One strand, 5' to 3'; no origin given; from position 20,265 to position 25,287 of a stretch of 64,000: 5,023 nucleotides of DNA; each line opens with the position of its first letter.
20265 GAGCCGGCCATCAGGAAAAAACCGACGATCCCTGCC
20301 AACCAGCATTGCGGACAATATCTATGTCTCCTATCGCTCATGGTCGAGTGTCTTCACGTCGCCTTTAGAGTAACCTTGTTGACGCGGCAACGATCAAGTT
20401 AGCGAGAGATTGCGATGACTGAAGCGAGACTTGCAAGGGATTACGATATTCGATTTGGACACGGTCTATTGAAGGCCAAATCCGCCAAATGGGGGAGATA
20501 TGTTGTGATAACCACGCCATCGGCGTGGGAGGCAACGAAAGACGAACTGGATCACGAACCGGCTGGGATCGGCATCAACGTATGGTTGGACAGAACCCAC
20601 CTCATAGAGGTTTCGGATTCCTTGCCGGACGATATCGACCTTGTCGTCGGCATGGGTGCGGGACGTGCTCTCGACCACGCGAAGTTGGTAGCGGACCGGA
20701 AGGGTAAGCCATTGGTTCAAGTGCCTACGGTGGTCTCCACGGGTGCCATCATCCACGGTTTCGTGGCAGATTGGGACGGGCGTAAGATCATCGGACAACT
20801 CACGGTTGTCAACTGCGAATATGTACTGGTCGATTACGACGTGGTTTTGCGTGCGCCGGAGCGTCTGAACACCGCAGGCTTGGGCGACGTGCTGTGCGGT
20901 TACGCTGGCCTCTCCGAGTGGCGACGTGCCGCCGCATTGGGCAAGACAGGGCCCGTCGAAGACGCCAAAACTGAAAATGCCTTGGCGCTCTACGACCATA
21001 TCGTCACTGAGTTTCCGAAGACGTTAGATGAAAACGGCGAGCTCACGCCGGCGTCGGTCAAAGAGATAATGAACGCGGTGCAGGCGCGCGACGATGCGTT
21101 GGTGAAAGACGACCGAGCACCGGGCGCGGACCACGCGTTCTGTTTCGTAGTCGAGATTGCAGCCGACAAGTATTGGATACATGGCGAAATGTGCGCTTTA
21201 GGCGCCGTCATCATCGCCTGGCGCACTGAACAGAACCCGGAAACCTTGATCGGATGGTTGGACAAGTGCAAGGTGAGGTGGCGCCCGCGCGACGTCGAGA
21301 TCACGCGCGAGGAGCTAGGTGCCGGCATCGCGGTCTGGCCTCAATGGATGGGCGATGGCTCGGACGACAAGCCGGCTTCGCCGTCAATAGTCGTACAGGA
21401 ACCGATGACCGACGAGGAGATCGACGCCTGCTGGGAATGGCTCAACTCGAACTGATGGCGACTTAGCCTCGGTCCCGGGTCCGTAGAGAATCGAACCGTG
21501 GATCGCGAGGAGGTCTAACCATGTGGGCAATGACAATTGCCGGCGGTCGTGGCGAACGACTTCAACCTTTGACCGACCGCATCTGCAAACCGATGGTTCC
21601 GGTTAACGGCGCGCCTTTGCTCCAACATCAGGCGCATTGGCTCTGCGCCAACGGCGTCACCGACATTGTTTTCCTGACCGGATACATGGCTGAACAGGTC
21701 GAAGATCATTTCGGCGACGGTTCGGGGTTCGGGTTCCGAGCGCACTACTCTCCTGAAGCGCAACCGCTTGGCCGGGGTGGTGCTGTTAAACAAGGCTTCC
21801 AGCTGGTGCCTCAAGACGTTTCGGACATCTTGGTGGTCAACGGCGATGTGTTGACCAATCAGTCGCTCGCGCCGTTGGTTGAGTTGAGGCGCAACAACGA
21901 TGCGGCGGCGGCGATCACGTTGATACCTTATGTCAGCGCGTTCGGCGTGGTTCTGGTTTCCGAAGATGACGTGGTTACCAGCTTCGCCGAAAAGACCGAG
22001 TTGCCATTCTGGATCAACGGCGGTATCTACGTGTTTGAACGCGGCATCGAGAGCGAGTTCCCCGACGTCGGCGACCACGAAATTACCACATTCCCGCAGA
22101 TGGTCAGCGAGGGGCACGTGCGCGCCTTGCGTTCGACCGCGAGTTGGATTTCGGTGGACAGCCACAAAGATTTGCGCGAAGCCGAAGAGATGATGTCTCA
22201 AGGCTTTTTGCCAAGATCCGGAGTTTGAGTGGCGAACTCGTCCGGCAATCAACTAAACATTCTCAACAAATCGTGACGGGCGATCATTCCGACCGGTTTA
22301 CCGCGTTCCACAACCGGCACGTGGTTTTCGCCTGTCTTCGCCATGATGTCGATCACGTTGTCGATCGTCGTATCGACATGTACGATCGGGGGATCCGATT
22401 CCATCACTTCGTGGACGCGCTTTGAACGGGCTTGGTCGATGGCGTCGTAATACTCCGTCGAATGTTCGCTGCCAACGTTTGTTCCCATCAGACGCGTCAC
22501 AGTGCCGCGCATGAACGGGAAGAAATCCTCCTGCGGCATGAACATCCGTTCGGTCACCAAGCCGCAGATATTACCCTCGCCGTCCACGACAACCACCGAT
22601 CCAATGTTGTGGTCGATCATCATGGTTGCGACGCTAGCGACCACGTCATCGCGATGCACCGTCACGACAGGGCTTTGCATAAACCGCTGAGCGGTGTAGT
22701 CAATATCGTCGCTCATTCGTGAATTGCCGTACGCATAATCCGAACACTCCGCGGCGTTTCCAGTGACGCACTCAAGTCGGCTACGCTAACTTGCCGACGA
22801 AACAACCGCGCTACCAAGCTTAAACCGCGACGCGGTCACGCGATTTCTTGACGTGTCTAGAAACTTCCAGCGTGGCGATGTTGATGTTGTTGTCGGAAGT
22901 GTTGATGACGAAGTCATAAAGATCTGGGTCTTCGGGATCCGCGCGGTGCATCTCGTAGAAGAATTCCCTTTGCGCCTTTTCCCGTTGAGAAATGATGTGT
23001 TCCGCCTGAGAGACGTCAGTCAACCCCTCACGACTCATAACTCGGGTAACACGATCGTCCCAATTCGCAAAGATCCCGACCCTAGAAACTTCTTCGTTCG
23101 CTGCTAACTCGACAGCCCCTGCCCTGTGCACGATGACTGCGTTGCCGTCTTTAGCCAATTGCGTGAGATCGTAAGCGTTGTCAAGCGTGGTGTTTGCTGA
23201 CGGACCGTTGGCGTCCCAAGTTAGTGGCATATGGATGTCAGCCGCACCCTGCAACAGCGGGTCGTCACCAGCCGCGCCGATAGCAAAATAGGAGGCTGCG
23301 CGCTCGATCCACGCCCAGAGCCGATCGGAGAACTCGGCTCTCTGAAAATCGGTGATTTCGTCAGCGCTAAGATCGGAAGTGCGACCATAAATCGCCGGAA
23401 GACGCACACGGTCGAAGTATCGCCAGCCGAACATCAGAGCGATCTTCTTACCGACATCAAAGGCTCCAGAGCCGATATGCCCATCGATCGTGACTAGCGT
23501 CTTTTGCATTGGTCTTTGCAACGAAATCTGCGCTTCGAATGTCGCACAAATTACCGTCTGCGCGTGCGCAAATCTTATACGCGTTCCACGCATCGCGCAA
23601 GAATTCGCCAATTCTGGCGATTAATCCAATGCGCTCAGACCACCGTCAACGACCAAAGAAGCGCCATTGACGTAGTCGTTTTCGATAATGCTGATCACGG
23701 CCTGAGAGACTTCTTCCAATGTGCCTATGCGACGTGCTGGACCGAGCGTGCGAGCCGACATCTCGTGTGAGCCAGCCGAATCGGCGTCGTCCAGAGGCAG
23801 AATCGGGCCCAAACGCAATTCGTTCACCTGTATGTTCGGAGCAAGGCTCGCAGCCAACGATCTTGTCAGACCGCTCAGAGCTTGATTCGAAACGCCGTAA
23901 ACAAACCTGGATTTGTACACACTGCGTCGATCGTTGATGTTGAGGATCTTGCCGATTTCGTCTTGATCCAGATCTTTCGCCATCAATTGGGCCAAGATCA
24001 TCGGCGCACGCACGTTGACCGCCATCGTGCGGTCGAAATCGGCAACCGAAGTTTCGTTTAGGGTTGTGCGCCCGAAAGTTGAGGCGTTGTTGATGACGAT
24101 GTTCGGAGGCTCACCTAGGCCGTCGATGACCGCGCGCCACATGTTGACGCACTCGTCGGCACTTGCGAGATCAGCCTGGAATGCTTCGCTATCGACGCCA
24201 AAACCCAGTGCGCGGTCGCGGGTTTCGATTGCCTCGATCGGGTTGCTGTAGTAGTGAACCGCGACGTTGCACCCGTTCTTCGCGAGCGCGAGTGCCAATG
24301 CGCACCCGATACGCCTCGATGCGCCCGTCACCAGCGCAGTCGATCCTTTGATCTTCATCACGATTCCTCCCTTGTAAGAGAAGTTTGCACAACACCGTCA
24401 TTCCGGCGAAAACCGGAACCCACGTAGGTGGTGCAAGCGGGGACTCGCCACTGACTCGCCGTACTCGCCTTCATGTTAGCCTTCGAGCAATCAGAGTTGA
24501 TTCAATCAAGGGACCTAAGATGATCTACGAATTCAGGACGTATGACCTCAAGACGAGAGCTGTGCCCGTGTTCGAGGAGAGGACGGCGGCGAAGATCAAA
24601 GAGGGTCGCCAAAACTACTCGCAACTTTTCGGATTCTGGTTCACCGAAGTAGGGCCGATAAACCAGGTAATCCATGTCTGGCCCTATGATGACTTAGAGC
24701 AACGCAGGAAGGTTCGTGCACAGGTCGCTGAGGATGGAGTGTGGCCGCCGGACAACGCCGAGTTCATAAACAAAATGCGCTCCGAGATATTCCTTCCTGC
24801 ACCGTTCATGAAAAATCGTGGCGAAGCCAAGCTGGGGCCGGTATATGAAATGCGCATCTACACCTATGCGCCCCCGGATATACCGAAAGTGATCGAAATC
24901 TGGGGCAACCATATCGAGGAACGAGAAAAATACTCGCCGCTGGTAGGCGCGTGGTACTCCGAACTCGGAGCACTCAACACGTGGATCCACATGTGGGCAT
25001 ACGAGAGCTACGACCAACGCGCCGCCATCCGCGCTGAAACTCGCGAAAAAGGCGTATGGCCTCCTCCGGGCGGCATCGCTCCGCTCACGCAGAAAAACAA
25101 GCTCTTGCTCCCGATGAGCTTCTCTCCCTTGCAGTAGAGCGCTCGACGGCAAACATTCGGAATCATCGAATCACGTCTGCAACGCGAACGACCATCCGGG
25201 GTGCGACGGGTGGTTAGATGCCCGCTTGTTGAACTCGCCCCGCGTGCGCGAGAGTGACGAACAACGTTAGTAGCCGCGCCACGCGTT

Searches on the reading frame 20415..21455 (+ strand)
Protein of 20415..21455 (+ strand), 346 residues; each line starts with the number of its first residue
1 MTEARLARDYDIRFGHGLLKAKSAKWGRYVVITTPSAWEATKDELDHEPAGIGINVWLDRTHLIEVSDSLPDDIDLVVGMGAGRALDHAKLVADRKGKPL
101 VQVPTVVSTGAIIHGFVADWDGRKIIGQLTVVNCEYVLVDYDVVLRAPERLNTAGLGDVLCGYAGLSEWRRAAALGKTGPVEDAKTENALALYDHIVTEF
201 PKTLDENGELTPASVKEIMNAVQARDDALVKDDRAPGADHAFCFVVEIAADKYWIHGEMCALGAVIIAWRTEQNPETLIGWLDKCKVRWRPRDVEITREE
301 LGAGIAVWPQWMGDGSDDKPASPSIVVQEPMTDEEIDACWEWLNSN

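Call 74: search_protein_families(library=pfam, proteins=[window:20415-21455:+], max_evalue=0.00001)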
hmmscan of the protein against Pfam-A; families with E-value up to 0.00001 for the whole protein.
window:20415-21455:+ (346 aa): 1 family
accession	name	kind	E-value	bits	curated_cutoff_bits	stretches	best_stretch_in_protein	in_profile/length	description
PF13685.12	Fe-ADH_2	-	4.2e-11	43.5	28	1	28-148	21-149/149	Iron-containing alcohol dehydrogenase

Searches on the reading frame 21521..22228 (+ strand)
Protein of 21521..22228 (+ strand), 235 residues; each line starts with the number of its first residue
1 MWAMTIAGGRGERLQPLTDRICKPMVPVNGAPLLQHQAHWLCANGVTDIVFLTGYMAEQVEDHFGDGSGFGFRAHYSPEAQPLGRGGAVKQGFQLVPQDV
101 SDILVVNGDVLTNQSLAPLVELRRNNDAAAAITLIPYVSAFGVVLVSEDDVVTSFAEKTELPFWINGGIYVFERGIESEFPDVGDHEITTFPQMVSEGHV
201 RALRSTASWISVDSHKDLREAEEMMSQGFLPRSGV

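Call 74: search_protein_families(library=pfam, proteins=[window:21521-22228:+], max_evalue=0.00001)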
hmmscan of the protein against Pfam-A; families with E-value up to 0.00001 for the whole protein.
window:21521-22228:+ (235 aa): 2 families
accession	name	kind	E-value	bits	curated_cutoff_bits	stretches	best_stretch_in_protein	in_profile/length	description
PF00483.29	NTP_transferase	-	6.2e-30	105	21.2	1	4-225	3-242/245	Nucleotidyl transferase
PF12804.13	NTP_transf_3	-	7e-09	36.5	27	1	6-132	4-120/160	MobA-like NTP transferase domain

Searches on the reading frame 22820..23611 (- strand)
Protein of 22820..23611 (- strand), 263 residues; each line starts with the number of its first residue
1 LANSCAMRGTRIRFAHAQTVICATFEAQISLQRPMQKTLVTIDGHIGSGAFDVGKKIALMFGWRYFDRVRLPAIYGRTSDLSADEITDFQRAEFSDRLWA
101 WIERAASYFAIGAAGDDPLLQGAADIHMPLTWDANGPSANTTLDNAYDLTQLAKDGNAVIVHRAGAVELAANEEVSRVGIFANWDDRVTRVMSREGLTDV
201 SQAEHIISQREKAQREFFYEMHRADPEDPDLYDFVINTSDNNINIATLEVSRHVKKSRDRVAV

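Call 74: search_protein_families(library=pfam, proteins=[window:22820-23611:-], max_evalue=0.00001)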
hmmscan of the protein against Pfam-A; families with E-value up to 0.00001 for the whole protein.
window:22820-23611:- (263 aa): 1 family
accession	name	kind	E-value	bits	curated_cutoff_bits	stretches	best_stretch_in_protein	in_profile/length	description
PF13189.12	Cytidylate_kin2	-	2.7e-23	83.5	28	1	40-239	2-175/176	Cytidylate kinase-like family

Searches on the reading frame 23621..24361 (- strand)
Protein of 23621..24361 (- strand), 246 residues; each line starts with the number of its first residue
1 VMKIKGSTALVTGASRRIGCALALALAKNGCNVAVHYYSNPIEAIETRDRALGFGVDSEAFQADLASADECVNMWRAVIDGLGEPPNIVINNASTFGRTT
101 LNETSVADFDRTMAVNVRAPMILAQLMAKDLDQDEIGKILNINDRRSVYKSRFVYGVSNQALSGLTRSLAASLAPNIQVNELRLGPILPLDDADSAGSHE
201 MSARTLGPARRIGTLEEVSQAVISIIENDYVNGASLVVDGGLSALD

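Call 74: search_protein_families(library=pfam, proteins=[window:23621-24361:-], max_evalue=0.00001)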
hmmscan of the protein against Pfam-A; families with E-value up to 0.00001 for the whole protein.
window:23621-24361:- (246 aa): 2 families
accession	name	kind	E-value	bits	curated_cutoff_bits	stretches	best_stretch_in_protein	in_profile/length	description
PF13561.12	adh_short_C2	-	9.2e-32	110.9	27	1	13-243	1-236/236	Enoyl-(Acyl carrier protein) reductase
PF00106.31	adh_short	-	2.5e-27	96.1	26.6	1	8-187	2-182/195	short chain dehydrogenase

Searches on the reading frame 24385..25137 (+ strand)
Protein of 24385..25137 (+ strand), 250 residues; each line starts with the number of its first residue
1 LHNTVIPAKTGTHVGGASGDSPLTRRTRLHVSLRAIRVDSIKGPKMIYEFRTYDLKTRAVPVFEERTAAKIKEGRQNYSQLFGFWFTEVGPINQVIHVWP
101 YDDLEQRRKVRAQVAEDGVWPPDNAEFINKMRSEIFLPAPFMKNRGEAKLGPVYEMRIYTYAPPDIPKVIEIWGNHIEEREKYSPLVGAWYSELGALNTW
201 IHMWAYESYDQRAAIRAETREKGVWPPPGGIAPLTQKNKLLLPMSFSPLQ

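Call 74: search_protein_families(library=pfam, proteins=[window:24385-25137:+], max_evalue=0.00001)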
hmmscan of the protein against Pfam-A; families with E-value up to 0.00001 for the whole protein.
window:24385-25137:+ (250 aa): 1 family
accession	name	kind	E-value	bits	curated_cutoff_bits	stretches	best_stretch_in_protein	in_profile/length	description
PF07978.19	NIPSNAP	-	4.5e-46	155.7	22.3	2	48-141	1-100/102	NIPSNAP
